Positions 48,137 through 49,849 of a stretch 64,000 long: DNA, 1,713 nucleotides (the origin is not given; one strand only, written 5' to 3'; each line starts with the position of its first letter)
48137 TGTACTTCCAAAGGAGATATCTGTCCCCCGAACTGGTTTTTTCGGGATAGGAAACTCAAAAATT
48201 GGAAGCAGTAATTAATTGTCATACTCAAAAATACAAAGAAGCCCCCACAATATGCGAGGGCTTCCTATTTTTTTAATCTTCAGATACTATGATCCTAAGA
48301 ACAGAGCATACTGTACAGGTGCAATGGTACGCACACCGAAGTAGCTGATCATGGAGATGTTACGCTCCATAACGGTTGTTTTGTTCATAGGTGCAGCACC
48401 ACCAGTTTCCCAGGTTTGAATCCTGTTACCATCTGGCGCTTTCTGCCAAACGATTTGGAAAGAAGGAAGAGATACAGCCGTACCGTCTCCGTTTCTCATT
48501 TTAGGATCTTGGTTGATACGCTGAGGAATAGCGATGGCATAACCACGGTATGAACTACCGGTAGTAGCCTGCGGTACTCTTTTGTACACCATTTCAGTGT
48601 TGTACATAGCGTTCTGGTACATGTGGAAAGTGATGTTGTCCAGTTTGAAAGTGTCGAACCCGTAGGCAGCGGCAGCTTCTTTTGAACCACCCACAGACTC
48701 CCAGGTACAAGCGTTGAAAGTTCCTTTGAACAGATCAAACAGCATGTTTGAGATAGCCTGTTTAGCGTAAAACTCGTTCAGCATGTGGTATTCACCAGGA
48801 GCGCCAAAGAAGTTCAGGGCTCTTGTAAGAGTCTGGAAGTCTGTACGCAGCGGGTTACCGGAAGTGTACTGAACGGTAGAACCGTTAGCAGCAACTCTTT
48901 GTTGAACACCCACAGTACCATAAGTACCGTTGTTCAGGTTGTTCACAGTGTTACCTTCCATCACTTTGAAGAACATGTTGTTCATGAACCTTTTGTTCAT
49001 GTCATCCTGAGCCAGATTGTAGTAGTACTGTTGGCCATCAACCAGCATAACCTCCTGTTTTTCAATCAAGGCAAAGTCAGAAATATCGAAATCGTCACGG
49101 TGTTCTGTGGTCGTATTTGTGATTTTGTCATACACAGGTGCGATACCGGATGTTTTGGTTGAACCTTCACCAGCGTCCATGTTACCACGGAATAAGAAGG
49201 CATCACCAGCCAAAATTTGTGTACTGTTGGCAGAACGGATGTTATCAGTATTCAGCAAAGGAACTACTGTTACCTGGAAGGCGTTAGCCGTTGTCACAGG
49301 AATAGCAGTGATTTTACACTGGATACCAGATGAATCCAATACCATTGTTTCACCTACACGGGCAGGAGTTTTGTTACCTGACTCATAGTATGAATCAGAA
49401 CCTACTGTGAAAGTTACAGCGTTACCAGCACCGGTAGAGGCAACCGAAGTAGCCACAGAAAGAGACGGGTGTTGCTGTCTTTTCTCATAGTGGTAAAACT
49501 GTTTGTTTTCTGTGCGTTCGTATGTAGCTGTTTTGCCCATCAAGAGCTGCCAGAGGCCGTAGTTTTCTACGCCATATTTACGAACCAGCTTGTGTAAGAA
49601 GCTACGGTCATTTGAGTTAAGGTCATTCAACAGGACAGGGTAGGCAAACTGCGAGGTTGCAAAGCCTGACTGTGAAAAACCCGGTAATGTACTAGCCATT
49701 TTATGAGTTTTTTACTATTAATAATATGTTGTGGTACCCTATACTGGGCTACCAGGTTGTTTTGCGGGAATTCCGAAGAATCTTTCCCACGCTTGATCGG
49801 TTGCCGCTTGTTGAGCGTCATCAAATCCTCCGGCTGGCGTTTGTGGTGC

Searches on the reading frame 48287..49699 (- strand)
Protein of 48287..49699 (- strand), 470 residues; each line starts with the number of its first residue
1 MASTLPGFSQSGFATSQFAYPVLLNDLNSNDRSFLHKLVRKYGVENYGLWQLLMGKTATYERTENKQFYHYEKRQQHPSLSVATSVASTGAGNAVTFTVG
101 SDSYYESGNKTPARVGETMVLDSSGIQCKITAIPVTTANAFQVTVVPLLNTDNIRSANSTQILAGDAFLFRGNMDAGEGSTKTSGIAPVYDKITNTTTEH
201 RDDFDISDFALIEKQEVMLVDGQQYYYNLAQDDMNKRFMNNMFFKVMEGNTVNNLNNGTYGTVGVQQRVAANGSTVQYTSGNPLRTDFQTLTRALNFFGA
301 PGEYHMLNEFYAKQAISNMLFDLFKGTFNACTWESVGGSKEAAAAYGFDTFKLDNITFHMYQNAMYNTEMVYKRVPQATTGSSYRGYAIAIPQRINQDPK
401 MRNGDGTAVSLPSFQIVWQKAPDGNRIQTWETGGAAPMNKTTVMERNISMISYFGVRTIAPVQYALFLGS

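Call 52: search_protein_families(library=phrogs, proteins=[window:48287-49699:-], max_evalue=0.00001)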
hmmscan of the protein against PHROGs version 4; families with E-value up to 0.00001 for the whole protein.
window:48287-49699:- (470 aa): 1 family
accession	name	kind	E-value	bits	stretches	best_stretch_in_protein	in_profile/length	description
phrog_13704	-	head and packaging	7.2e-15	55.5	1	36-467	46-445/452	virion structural protein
